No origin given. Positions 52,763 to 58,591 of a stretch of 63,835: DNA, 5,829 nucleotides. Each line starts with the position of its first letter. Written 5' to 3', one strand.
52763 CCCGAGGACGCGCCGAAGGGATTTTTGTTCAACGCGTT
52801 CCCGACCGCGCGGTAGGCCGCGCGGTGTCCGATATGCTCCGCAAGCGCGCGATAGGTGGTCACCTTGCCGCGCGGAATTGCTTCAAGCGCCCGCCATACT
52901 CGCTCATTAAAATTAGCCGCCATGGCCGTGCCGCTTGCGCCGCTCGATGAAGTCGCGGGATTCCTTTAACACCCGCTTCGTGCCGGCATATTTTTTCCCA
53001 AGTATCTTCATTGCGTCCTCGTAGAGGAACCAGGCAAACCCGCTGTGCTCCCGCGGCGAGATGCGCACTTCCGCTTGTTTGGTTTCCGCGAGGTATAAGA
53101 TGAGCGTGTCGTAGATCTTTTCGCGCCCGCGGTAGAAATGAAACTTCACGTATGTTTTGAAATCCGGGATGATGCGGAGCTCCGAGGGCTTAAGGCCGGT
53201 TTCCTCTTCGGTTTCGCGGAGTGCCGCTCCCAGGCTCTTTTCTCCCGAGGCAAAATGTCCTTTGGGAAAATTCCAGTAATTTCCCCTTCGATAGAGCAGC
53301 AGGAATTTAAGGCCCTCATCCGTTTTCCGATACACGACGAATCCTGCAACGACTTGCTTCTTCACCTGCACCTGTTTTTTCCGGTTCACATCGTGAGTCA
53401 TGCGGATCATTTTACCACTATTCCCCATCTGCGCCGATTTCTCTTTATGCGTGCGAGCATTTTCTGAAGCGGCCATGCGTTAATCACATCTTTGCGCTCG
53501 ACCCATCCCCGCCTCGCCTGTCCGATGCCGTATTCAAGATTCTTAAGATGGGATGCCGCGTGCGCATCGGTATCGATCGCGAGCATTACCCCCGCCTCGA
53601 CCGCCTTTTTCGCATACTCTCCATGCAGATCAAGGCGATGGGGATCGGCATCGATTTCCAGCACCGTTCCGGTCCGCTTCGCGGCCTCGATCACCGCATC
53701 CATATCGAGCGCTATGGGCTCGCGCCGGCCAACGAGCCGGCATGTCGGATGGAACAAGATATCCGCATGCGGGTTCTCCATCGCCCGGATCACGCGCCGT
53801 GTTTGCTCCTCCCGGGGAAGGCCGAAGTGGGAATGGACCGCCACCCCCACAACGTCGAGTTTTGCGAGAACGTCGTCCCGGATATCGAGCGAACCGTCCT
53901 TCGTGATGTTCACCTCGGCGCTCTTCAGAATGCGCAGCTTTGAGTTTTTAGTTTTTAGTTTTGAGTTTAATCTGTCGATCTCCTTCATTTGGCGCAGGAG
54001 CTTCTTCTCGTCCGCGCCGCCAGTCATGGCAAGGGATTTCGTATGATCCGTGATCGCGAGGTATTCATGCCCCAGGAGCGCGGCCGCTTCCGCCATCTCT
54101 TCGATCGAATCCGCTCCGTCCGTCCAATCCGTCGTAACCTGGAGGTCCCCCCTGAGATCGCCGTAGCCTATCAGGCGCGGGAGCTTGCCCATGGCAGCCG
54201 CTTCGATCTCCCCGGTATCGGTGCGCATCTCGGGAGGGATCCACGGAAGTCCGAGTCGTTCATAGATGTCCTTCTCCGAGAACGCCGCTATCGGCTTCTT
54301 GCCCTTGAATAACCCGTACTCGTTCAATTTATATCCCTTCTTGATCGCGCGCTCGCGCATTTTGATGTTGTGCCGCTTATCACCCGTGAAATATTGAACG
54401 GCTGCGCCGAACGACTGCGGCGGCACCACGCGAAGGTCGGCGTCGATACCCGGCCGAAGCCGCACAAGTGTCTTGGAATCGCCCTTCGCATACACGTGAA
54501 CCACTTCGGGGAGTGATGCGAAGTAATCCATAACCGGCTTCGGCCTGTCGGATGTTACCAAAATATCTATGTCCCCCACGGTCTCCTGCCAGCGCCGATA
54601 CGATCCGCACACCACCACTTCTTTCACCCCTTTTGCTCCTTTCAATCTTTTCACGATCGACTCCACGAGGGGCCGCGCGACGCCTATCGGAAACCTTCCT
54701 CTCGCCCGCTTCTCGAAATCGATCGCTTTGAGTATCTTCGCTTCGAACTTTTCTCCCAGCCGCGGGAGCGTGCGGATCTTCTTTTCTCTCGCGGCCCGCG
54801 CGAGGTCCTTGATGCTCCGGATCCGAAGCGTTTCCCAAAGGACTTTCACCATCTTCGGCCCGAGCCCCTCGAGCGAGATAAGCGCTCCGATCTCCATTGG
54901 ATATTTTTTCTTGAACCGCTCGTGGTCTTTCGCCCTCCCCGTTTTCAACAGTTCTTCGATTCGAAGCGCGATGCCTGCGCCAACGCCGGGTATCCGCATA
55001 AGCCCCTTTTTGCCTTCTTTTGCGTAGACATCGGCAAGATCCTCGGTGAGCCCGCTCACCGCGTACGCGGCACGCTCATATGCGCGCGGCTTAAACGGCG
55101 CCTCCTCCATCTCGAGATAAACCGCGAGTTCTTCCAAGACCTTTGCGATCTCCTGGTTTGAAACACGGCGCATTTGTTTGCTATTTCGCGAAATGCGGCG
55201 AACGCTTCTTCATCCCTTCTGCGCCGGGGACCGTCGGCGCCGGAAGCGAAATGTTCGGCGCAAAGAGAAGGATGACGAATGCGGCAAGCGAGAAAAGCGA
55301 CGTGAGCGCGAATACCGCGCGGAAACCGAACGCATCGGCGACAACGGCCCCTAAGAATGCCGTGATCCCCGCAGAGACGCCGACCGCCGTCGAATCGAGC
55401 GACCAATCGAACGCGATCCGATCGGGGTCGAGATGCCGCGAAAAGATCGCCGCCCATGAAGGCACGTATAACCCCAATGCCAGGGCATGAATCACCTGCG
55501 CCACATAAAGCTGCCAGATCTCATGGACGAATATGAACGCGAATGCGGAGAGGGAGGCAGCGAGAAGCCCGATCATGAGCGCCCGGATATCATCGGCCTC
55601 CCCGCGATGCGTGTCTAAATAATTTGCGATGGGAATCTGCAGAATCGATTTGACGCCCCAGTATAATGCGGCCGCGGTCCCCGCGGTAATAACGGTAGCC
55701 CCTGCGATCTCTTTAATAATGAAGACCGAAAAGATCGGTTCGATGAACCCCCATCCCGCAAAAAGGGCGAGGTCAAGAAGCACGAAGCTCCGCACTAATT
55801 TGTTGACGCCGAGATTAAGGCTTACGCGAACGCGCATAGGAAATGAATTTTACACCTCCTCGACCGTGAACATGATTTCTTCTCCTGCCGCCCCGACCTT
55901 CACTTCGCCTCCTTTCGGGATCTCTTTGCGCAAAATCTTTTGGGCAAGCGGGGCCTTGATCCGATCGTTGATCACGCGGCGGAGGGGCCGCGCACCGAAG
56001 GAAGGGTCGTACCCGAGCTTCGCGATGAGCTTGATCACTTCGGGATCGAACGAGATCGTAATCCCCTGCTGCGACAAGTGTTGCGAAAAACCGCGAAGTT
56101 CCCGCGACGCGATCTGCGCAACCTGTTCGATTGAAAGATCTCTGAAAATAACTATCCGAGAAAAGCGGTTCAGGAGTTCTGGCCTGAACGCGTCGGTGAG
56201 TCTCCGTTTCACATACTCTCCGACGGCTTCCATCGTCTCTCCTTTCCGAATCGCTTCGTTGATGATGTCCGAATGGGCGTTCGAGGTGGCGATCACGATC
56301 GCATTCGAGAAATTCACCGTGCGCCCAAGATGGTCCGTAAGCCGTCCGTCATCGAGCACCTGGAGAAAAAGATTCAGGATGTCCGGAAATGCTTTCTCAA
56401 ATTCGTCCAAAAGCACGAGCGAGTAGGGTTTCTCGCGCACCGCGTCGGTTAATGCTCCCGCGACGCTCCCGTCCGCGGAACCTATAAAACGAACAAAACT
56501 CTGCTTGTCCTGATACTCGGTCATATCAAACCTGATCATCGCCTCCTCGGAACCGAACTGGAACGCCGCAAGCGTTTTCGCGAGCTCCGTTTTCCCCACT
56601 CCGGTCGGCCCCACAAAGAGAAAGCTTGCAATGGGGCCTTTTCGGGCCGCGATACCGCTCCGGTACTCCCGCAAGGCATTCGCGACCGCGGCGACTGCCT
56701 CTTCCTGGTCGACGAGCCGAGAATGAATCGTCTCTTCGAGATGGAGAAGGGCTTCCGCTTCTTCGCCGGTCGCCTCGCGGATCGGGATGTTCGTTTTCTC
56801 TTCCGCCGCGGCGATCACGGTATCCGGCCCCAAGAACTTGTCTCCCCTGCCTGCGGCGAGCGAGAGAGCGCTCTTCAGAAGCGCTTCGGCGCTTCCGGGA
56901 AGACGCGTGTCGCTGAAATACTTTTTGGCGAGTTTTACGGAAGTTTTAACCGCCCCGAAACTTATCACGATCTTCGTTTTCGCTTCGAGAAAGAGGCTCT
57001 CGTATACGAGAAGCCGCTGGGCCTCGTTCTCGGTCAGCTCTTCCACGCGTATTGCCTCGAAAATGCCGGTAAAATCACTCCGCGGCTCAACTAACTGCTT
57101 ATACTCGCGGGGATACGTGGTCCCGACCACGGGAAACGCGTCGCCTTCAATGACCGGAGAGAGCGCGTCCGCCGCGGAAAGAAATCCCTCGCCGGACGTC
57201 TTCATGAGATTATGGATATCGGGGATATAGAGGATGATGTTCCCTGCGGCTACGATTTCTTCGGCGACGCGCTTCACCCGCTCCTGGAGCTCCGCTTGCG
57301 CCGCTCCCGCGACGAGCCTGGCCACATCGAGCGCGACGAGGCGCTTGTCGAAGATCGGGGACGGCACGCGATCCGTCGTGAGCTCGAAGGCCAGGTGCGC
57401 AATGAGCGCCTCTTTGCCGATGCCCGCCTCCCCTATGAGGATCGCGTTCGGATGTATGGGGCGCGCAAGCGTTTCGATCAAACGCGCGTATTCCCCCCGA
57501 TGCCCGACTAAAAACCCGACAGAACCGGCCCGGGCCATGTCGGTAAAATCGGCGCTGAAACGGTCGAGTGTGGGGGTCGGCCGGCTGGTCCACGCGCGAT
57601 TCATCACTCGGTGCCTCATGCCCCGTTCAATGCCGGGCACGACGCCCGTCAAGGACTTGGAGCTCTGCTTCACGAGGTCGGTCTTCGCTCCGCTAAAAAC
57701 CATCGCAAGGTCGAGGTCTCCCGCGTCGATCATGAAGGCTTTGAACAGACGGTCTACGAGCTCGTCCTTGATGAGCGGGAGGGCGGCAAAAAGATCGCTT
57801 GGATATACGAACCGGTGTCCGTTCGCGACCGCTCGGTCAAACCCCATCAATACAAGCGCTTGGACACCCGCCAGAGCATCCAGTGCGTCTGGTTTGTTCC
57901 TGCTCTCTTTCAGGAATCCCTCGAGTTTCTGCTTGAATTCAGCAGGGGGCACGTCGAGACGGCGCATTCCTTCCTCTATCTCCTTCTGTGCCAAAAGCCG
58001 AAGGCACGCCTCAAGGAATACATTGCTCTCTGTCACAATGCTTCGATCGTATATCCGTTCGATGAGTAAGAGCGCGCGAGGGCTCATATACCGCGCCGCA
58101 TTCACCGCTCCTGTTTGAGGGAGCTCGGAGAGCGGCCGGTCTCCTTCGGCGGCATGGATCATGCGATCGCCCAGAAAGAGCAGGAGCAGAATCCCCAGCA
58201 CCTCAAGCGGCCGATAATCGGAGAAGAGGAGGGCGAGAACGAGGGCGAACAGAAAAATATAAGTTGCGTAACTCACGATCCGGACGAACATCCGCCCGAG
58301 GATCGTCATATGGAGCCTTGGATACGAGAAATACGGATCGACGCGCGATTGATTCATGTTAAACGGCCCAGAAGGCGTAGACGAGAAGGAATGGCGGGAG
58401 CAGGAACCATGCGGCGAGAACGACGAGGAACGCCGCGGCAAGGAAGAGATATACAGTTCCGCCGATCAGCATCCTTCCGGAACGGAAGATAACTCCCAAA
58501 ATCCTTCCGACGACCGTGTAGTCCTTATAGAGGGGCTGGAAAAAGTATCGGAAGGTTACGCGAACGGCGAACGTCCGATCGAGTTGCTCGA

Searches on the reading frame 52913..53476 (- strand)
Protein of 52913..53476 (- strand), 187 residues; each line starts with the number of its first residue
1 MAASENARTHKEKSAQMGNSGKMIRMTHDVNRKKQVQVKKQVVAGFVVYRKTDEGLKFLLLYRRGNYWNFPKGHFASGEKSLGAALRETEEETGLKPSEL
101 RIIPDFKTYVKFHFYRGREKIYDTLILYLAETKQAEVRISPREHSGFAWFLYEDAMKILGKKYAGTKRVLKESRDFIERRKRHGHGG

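Call 80: search_protein_families(library=pfam, proteins=[window:52913-53476:-], max_evalue=0.001)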
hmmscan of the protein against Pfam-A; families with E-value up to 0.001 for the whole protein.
window:52913-53476:- (187 aa): 1 family
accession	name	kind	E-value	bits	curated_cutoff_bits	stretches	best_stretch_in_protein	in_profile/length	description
PF00293.34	NUDIX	-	3.6e-19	69.5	21.1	1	40-161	2-122/134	NUDIX domain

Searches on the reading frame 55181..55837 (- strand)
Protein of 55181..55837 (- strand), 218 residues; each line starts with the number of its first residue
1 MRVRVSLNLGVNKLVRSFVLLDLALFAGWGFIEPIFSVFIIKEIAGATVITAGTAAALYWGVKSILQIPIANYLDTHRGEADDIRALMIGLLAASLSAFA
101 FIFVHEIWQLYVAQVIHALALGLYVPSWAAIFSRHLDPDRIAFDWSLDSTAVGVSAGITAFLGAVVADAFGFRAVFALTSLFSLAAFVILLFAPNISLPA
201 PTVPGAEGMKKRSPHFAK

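Call 80: search_protein_families(library=pfam, proteins=[window:55181-55837:-], max_evalue=0.001)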
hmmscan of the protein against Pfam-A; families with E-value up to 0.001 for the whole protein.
window:55181-55837:- (218 aa): 1 family
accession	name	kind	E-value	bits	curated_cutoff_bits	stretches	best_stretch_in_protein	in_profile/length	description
PF07690.21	MFS_1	-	9.9e-20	71.2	33.4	1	24-194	7-174/347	Major Facilitator Superfamily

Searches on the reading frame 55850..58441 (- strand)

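Call 18: search_protein_families(library=pfam, proteins=[window:55850-58441:-], max_evalue=0.001)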
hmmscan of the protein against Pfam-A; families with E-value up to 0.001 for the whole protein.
window:55850-58441:- (863 aa): 11 families
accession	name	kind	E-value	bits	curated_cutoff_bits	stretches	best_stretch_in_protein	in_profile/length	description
PF07724.20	AAA_2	-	3.5e-50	170.7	27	1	603-762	2-165/166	AAA domain (Cdc48 subfamily)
PF10431.15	ClpB_D2-small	-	8.7e-23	80.6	21.9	1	769-849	1-81/81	C-terminal, D2-small domain, of ClpB protein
PF00004.35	AAA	-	2e-16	61.1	21.2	1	608-733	2-120/131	ATPase family associated with various cellular activities (AAA)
PF07728.20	AAA_5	-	7.2e-15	55.6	22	1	607-724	2-125/139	AAA domain (dynein-related subfamily)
PF00158.32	Sigma54_activat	-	5.6e-08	33.1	20.2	1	604-727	22-149/168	Sigma-54 interaction domain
PF13191.12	AAA_16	-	1.2e-06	29.6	32.6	0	316-359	7-55/167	AAA ATPase domain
PF13671.12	AAA_33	-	1.5e-05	25.7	27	0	334-414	3-82/143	AAA domain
PF13401.12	AAA_22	-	2.3e-05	25.1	27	0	608-697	9-109/130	AAA domain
PF05729.18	NACHT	-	5.9e-05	23.4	26.7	0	334-361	4-31/167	NACHT domain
PF20720.3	nSTAND3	-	0.00017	21.8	27.2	0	333-357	20-44/155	Novel STAND NTPase 3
PF02367.23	TsaE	-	0.00048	20.5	26.6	0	321-364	10-56/128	Threonylcarbamoyl adenosine biosynthesis protein TsaE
